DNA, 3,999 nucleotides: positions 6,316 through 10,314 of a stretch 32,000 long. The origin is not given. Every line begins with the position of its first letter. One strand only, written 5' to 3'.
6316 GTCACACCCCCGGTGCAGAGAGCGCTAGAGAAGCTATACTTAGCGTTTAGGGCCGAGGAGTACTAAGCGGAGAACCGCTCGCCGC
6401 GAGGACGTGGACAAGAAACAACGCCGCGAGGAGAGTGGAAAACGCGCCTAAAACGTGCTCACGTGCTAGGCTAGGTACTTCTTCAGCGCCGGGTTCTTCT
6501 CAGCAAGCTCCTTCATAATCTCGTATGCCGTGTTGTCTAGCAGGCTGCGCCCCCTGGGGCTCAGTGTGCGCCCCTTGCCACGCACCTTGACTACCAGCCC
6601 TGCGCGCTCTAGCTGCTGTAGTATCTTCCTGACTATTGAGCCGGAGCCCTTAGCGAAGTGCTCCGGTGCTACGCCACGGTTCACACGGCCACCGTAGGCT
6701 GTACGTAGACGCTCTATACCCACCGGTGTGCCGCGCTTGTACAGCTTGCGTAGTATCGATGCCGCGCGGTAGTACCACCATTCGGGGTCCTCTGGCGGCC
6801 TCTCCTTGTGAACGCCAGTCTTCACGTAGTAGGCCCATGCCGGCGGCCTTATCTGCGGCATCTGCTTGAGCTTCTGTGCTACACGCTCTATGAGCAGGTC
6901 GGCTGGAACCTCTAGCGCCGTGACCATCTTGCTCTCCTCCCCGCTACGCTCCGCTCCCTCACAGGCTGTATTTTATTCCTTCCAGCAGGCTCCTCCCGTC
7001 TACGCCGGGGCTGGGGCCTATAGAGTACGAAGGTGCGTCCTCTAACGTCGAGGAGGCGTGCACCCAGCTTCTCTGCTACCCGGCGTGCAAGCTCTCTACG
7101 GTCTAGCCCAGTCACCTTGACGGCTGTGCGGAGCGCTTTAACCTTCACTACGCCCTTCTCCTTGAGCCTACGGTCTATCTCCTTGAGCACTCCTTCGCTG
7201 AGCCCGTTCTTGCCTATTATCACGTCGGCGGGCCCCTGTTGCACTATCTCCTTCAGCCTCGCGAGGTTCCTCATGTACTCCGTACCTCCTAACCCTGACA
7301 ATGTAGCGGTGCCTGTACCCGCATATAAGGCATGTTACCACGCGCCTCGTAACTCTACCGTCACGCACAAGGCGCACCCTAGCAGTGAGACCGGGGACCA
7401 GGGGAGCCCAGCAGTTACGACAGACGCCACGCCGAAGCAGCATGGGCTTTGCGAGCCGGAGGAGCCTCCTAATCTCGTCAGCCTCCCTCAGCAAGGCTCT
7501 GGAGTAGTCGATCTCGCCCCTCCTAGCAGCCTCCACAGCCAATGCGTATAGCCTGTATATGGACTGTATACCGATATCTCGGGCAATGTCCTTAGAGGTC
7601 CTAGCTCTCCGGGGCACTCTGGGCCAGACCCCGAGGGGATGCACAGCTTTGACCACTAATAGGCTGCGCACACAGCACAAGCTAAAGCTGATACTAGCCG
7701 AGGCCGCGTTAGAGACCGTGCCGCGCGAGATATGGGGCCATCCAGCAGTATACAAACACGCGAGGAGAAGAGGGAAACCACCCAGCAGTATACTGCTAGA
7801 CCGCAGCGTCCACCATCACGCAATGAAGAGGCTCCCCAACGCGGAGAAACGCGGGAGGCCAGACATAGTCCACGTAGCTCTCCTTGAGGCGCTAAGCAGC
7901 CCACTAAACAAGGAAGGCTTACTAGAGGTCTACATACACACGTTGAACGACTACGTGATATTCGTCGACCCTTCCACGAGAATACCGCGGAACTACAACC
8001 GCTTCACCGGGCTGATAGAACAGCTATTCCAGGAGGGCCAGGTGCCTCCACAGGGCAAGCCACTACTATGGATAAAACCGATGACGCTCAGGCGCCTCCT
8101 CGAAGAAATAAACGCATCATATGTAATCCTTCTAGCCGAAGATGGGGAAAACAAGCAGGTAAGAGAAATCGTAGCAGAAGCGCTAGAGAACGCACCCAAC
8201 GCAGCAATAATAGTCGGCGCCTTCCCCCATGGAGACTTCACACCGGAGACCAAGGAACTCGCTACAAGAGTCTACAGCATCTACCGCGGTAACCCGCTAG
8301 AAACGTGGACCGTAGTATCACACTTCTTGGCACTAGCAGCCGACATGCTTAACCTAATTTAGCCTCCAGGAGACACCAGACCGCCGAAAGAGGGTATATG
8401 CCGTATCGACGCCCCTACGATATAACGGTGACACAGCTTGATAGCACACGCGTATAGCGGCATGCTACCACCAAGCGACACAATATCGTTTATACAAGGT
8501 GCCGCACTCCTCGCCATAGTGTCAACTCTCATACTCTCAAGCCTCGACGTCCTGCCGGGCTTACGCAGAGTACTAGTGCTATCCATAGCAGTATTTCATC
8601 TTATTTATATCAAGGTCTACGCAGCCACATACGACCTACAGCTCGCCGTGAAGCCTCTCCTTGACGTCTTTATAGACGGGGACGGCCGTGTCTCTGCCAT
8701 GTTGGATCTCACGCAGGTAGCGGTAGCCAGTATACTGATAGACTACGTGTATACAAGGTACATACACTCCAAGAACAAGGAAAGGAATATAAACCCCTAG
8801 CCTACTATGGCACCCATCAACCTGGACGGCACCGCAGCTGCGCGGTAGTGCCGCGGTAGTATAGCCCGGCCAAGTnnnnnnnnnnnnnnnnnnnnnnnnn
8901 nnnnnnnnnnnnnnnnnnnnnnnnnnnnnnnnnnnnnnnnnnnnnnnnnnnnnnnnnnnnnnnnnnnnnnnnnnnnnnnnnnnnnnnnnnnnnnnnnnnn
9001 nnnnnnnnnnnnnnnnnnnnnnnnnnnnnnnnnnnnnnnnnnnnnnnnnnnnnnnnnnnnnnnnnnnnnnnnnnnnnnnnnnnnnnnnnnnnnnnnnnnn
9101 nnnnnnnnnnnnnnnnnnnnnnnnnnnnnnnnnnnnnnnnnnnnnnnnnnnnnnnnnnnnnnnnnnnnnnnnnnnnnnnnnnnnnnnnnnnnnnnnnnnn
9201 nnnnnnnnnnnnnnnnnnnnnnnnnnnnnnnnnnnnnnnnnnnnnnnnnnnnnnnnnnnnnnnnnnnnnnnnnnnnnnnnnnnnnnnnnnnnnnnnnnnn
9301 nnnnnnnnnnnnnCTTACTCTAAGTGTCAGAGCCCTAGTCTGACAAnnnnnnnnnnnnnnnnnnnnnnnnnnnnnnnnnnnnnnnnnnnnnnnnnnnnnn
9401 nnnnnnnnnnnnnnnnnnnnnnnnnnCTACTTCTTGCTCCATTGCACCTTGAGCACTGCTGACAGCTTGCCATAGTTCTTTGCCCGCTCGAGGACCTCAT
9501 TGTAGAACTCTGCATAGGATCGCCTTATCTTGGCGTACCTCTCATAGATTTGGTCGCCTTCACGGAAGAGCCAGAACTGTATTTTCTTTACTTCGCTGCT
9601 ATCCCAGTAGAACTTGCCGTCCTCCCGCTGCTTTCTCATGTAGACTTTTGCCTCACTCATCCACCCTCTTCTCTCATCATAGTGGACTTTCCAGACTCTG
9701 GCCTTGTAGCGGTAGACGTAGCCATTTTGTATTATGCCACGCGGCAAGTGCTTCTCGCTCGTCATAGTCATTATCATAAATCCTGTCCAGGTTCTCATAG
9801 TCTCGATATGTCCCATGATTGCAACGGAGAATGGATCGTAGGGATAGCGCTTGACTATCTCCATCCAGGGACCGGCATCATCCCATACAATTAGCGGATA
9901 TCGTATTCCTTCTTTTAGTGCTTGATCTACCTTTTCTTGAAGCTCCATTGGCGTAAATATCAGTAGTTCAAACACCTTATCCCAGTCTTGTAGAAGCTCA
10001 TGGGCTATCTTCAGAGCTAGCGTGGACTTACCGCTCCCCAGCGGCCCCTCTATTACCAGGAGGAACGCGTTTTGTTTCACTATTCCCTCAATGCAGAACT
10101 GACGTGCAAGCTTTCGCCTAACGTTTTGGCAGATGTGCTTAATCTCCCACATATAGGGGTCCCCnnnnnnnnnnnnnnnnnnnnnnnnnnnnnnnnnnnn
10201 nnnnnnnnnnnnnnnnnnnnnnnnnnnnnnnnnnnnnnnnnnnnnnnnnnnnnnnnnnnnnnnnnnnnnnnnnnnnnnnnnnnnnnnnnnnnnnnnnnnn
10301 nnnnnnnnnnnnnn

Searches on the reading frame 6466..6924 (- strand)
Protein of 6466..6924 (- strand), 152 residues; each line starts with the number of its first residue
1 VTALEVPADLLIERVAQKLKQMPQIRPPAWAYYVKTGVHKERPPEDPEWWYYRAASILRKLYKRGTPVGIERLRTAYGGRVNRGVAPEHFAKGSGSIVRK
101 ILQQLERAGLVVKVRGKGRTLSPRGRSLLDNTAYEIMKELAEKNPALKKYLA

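Call 11: search_protein_families(library=pfam, proteins=[window:6466-6924:-], max_evalue=0.01)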
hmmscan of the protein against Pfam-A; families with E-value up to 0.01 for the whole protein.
window:6466-6924:- (152 aa): 4 families
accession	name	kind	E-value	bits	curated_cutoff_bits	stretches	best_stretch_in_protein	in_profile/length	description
PF01090.25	Ribosomal_S19e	-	3.1e-57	192.6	29.4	1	3-139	2-137/137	Ribosomal protein S19e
PF08461.16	HTH_12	-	0.00056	20.2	21.4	0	98-129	35-66/66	Ribonuclease R winged-helix domain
PF02082.26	Rrf2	-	0.0038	17.8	30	1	94-119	36-63/132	Iron-dependent Transcriptional regulator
PF22798.2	DUF5817_CT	-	0.0093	16.2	29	0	96-119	30-53/54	DUF5817, C-terminal domain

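Call 80: list_cluster_members(proteins=[window:6466-6924:-, window:7559-8359:+, window:24825-25445:+, window:13690-14739:+])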
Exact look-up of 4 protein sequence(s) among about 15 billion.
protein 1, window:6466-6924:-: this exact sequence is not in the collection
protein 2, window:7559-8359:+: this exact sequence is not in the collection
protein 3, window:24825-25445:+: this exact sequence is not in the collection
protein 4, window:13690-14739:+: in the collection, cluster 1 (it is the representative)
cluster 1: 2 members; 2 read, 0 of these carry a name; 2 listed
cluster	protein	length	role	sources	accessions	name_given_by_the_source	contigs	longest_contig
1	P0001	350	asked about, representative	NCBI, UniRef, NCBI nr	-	-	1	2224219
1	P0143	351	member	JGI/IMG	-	-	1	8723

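Call 81: find_encoding_contigs(protein=P0143, flank=9000, max_places=1)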
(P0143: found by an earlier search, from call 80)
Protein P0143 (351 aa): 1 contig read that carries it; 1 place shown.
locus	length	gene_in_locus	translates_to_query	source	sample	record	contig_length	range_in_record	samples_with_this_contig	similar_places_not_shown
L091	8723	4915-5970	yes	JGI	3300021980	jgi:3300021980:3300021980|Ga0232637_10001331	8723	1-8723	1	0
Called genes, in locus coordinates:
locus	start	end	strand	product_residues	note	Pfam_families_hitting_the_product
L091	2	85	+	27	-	?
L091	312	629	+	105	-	-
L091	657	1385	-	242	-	PF25199:nSTAND_NTPase5 (faint)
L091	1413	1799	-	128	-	-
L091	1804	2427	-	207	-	-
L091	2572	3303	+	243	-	-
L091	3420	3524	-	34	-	-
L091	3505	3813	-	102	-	-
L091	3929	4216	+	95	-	-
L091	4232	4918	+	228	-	-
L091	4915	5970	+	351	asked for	PF16317:Glyco_hydro_99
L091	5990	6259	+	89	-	-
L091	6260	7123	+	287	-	-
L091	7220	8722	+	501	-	?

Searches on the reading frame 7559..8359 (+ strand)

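Call 11: search_protein_families(library=pfam, proteins=[window:7559-8359:+], max_evalue=0.01)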
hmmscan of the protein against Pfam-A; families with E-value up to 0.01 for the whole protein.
window:7559-8359:+ (267 aa): 1 family
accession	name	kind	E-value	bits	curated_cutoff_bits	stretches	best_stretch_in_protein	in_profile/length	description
PF03587.19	EMG1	-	1.5e-63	214.3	28.2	1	44-257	1-193/197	EMG1/NEP1 methyltransferase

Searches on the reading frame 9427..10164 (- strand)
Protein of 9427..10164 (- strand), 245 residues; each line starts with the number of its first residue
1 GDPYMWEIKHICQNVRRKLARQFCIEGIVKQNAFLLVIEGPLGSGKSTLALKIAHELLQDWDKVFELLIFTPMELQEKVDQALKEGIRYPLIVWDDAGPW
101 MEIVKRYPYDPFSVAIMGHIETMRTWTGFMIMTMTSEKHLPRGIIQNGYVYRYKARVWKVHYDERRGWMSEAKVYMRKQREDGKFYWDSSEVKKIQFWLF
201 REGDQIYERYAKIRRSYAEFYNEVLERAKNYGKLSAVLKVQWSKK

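Call 10: search_protein_families(library=pfam, proteins=[window:9427-10164:-], max_evalue=0.01)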
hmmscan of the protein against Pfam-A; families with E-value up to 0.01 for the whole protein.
window:9427-10164:- (245 aa): 3 families
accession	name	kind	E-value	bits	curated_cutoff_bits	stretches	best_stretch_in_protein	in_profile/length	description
PF25199.1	nSTAND_NTPase5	-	9e-05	22.8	34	1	27-98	35-106/145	Novel STAND NTPase 5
PF20720.3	nSTAND3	-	0.00029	21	27.2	1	35-83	19-65/155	Novel STAND NTPase 3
PF05729.18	NACHT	-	0.0026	18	26.7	1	36-73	3-42/167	NACHT domain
